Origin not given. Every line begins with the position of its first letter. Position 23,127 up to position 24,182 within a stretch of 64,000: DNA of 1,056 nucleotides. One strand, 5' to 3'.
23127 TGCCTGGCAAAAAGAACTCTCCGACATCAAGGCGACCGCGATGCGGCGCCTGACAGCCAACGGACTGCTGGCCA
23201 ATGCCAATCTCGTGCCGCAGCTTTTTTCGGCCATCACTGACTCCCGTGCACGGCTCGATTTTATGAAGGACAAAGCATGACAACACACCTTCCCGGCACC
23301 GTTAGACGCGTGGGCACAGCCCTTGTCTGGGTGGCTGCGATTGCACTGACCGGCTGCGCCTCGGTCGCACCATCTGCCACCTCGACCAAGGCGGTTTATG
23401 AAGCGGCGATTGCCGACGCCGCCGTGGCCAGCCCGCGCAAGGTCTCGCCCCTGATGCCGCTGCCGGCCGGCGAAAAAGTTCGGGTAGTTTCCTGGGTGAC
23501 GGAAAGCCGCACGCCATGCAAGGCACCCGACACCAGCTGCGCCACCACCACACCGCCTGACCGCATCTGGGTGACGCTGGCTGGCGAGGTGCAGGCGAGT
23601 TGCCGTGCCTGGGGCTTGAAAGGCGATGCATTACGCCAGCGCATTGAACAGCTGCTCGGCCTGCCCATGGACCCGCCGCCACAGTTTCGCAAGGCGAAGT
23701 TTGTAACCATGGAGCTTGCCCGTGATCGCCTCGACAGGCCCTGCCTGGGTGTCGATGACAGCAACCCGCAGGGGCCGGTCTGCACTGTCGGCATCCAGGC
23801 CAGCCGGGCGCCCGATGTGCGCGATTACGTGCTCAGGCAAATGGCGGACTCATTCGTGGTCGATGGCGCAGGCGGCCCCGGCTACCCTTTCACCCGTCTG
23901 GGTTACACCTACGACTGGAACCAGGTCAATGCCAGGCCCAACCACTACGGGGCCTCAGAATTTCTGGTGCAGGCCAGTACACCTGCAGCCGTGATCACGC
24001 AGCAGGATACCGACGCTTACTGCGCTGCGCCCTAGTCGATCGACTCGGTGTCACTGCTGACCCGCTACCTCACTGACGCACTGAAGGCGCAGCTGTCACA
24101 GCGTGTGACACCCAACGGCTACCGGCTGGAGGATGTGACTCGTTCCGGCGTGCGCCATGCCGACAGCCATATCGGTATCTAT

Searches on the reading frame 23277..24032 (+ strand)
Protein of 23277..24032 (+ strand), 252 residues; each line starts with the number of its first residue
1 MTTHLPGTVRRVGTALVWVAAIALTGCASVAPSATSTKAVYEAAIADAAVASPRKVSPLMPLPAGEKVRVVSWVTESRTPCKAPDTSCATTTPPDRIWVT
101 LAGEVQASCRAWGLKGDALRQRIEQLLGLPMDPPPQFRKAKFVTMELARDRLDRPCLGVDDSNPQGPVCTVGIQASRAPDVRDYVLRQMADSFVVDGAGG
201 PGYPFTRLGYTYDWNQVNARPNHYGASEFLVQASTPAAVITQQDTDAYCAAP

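Call 12: search_protein_families(library=pfam, proteins=[window:23277-24032:+], max_evalue=0.01)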
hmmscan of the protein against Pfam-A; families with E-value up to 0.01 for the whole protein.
window:23277-24032:+ (252 aa): 0 families

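Call 36: search_protein_families(library=ncbifam, proteins=[window:23277-24032:+], max_evalue=0.01)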
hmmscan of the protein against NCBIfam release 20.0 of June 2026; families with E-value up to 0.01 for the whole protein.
window:23277-24032:+ (252 aa): 0 families

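Call 37: search_solved_structures(query=window:23277-24032:+, max_evalue=1)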
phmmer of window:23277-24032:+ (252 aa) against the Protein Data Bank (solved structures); distinct sequences matched with E-value up to 1: 0.

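Call 51: find_homologous_proteins(query=window:23277-24032:+)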
Query window:23277-24032:+ (252 aa): 355 proteins with E <= 0.001 among 2473 candidates; the best 120 are listed.
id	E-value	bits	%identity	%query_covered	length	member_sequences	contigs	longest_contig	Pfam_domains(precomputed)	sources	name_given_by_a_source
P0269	3.8e-158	543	95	100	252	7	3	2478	-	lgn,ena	-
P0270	3.4e-157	540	94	100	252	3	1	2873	-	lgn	-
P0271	6.7e-156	536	94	100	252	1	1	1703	-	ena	-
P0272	7.2e-156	536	93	100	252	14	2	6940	-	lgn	-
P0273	1.6e-155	534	93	100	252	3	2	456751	-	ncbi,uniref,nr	ncbi:MAG: hypothetical protein HYX42_16430 [Polaromonas sp.]|uniref:hypothetical protein n=1 Tax=Pol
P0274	1.6e-149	515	89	100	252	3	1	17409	-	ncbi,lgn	ncbi:MAG: hypothetical protein V4573_19925 [Pseudomonadota bacterium]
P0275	4.0e-141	487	84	100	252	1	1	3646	-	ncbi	-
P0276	6.4e-141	487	85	100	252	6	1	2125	-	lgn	-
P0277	9.2e-141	486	84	100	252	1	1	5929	-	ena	-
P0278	1.0e-140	486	84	100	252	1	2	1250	-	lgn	-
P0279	5.5e-139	480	83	100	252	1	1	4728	-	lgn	-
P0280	9.1e-139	480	82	100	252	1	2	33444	-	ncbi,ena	-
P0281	5.2e-138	477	82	100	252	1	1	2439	-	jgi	jgi:hypothetical protein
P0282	5.2e-138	477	83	100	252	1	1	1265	-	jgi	jgi:hypothetical protein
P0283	1.3e-137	476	83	100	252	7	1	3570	-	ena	-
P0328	4.6e-86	307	59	91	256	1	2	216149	-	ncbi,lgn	-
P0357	6.5e-76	274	54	94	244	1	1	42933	-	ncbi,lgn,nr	ncbi:MAG: hypothetical protein EPO08_16270 [Rhodospirillaceae bacterium]|nr:MAG: hypothetical protei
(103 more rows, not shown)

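Call 52: find_encoding_contigs(protein=P0328, flank=6000, max_places=1)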
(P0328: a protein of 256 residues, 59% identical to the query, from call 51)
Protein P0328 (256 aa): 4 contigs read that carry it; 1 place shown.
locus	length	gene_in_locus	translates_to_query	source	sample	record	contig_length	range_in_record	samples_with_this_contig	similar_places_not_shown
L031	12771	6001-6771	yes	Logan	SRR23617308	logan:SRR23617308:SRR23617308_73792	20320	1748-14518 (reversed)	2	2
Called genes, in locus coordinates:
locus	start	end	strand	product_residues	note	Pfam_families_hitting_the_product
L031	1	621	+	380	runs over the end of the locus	PF00657:Lipase_GDSL, PF13472:Lipase_GDSL_2, PF03422:CBM_6, PF22704:CBM13-like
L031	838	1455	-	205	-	PF06736:TMEM175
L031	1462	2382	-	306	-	PF01545:Cation_efflux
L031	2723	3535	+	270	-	PF12849:PBP_like_2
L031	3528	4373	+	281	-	PF12849:PBP_like_2, PF12727:PBP_like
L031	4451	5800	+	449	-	PF16868:NMT1_3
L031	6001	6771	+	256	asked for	-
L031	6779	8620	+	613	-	PF00027:cNMP_binding, PF00939:Na_sulph_symp, PF03600:CitMHS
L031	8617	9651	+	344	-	PF04392:ABC_sub_bind (faint)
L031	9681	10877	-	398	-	PF12679:ABC2_membrane_2, PF12698:ABC2_membrane_3, PF01061:ABC2_membrane, PF12730:ABC2_membrane_4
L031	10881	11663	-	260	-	PF00005:ABC_tran, PF13304:AAA_21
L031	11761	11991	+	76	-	PF12512:DUF3717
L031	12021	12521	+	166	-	PF01467:CTP_transf_like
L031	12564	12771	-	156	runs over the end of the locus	PF00588:SpoU_methylase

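Call 53: find_encoding_contigs(protein=P0357, flank=6000, max_places=1)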
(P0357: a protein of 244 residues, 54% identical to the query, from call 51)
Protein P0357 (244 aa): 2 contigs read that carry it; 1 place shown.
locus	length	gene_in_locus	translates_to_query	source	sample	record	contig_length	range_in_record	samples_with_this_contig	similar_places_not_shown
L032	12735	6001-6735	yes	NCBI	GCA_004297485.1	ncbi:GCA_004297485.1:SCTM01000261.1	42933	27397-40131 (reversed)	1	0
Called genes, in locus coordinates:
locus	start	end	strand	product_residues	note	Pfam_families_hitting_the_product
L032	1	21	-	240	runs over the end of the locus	PF02190:LON_substr_bdg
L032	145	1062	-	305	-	PF00085:Thioredoxin, PF13098:Thioredoxin_2 (weak), PF13905:Thioredoxin_8 (weak), PF13174:TPR_6 (faint), PF13428:TPR_14 (faint), PF13432:TPR_16 (faint), PF14559:TPR_19, PF14561:TPR_20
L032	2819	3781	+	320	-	PF12849:PBP_like_2, PF13531:SBP_bac_11 (weak)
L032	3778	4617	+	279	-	PF12849:PBP_like_2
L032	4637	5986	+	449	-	PF16868:NMT1_3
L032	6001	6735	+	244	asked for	-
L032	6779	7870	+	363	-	PF02807:ATP-gua_PtransN, PF00217:ATP-gua_Ptrans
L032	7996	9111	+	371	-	-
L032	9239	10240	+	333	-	PF04055:Radical_SAM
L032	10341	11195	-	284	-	PF00535:Glycos_transf_2, PF10111:Glyco_tranf_2_2 (weak), PF13641:Glyco_tranf_2_3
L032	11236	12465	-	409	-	-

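Call 59: find_related_loci(query=A2, collection=metagenome_contigs, flank=6000)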
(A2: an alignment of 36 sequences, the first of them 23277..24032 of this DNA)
Query A2 (252 aa) in metagenome_contigs; peptide patterns used: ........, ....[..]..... (x = any residue, [..] = any of these).
600 stretches matched a pattern (row limit reached: there are more); 409 encode a relative of the query (tblastn E <= 1e-3); the best 80 are kept; 80 distinct loci.
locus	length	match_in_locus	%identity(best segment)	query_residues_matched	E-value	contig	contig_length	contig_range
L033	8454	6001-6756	80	1-252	6e-130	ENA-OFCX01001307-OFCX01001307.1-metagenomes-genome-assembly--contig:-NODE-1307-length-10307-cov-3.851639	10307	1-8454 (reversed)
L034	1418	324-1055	53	4-251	2e-81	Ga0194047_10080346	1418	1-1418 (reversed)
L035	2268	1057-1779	48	9-252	3e-71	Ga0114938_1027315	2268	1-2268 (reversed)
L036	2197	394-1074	48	27-251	1e-64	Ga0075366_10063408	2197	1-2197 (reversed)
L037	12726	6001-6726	43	10-249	3e-59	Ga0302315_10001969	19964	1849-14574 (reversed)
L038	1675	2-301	92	153-252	3e-61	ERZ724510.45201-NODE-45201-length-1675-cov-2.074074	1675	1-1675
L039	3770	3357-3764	69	24-159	3e-52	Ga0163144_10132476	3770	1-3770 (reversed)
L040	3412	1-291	65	156-252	1e-39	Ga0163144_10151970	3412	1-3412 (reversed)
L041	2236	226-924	31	14-251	2e-26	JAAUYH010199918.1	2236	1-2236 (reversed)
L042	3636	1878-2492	31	33-249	4e-26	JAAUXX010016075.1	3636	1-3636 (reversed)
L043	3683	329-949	33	17-250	6e-26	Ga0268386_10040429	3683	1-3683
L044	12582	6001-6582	36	37-249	3e-25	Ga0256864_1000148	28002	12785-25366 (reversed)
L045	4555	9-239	58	175-251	8e-25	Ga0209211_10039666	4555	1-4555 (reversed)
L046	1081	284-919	30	39-252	2e-23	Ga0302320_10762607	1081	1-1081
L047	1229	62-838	32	10-252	1e-22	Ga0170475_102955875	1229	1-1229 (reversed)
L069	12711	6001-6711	49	16-252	9e-73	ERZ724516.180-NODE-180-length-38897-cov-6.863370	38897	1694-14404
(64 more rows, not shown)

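Call 62: search_protein_families(library=pfam, proteins=[L069:6711-7607:+, L040:302-1039:+, L069:7610-10084:-, L032:7996-9108:+], max_evalue=0.01)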
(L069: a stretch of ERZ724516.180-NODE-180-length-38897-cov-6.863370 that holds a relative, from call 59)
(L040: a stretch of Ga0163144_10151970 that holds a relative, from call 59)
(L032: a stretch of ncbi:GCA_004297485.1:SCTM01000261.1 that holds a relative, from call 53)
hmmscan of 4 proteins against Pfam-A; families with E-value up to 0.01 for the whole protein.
L069:6711-7607:+ (299 aa): 3 families
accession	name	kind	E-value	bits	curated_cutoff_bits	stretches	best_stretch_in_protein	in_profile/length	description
PF13545.12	HTH_Crp_2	-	6.9e-18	64.8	27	1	225-298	1-69/70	Crp-like helix-turn-helix domain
PF00325.26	Crp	-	1.9e-12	47.1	21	1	250-280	1-31/32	Bacterial regulatory proteins, crp family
PF00027.35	cNMP_binding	-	5.6e-11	42.7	27.5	1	107-190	2-86/89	Cyclic nucleotide-binding domain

L040:302-1039:+ (246 aa): 2 families
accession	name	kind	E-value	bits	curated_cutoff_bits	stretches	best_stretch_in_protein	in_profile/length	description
PF14681.12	UPRTase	-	6.8e-75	251.5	27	1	44-245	2-206/206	Uracil phosphoribosyltransferase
PF00156.33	Pribosyltran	-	5.3e-09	36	26.3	1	102-203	25-129/158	Phosphoribosyl transferase domain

L069:7610-10084:- (825 aa): 5 families
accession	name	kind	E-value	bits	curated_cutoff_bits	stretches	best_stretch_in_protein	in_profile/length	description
PF00990.26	GGDEF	-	1.1e-49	168.8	23.8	1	509-666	1-160/161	Diguanylate cyclase, GGDEF domain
PF01814.28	Hemerythrin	-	8.5e-08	33.2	25.3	1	705-812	5-119/127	Hemerythrin HHE cation binding domain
PF02743.24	dCache_1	-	6.9e-06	26.2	45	1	138-268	105-236/240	Cache domain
PF08448.16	PAS_4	-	0.00019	22.1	23.1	0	375-498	1-108/110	PAS fold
PF17201.10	Cache_3-Cache_2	-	0.0023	17.7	27.7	1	158-285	160-296/299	Cache 3/Cache 2 fusion domain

L032:7996-9108:+ (371 aa): 0 families

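Call 88: predict_structure(alignment_id=A2)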
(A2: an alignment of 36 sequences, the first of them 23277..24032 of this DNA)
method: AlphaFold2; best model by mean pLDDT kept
length: 252 residues; sequences in the alignment: 36
mean_pLDDT: 75.8   pTM: 0.69
mean pLDDT of the five models: 75.8, 75.3, 73.0, 71.6, 71.5
residues with pLDDT >= 90: 67; 70-90: 102; 50-70: 57; < 50: 26
segments of 3 or more residues with pLDDT < 50: 192-211
pLDDT, mean of each block of 10 residues (from residue 1): 59 81 66 56 59 69 93 91 95 90 86 87 74 79 96 85 84 81 74 39 40 52 64 96 94 82
secondary structure, 60 per line:
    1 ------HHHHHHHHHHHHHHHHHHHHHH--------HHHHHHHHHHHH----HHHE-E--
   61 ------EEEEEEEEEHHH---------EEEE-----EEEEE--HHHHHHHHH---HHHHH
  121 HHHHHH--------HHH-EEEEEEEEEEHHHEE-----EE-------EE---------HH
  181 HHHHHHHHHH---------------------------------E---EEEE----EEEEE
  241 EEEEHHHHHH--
elements in order: H7-28 H37-48 E67-75 E88-91 E97-101 H104-112 H116-126 E139-148 H179-190 E228-231 E236-244 H245-250

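Call 92: fold_search(model_id=the predicted structure, library=pdb)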
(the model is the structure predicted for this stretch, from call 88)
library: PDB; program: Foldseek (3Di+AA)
matches with E <= 10: 232; with E <= 0.001: 0
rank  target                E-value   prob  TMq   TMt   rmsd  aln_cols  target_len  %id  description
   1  8rvq_Q                2.9e-01  0.03  0.12  0.12  17.4       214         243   11  20S proteasome from pre1-1 (released 2024-09-11)
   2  4s1k                  3.3e-01  0.02  0.09  0.09  18.0       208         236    6  Structure of Uranotaenia sapphirina cypovirus (CPV17) polyhedrin at 100 K (released 2015-03-25)
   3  7nan_Q                4.7e-01  0.03  0.10  0.11  16.9       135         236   10  Human 20S proteasome core particle (released 2022-11-02)
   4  3aq3_C                5.0e-01  0.08  0.18  0.23  16.4       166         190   10  Molecular insights into plant cell proliferation disturbance by Agrobacterium protein 6b (released 2011-01-26)
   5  9uf8_J                5.0e-01  0.04  0.10  0.10  16.7       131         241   10  The cryo-EM structure of 26S proteasome-Midnolin complex in the MA state (released 2025-09-10)
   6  8rvq_C                5.3e-01  0.03  0.11  0.11  14.9       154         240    9  20S proteasome from pre1-1 (released 2024-09-11)
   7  6e5b_B                5.3e-01  0.02  0.11  0.11  17.6       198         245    9  Human Immunoproteasome 20S particle in complex with compound 1 (released 2019-09-11)
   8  7drw_A                5.3e-01  0.02  0.10  0.11  17.6       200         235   10  Bovine 20S immunoproteasome in complex with two human PA28alpha-beta activators (released 2021-01-20)
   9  8azk_E                5.6e-01  0.02  0.10  0.11  16.9       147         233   13  Bovine 20S proteasome, untreated (released 2024-03-20)
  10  6e5b_P                5.6e-01  0.02  0.10  0.11  18.2       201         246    9  Human Immunoproteasome 20S particle in complex with compound 1 (released 2019-09-11)
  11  5loy_A                5.6e-01  0.02  0.08  0.09  13.8       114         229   10  Helical Assembly of a Designed Anbu Protein (released 2017-06-07)
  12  5t0c_AG               5.9e-01  0.01  0.09  0.09  17.1       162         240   11  Structural basis for dynamic regulation of the human 26S proteasome (released 2016-10-19)
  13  8ypk_K                6.3e-01  0.03  0.11  0.12  16.0       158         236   11  mouse proteasome 20S subunit in complex with compound 1 (released 2024-07-31)
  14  7dr6_L                6.7e-01  0.02  0.10  0.12  15.6       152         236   12  PA28alpha-beta in complex with immunoproteasome (released 2021-01-20)
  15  6kwy_G                7.1e-01  0.02  0.12  0.12  16.1       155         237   13  human PA200-20S complex (released 2020-04-01)
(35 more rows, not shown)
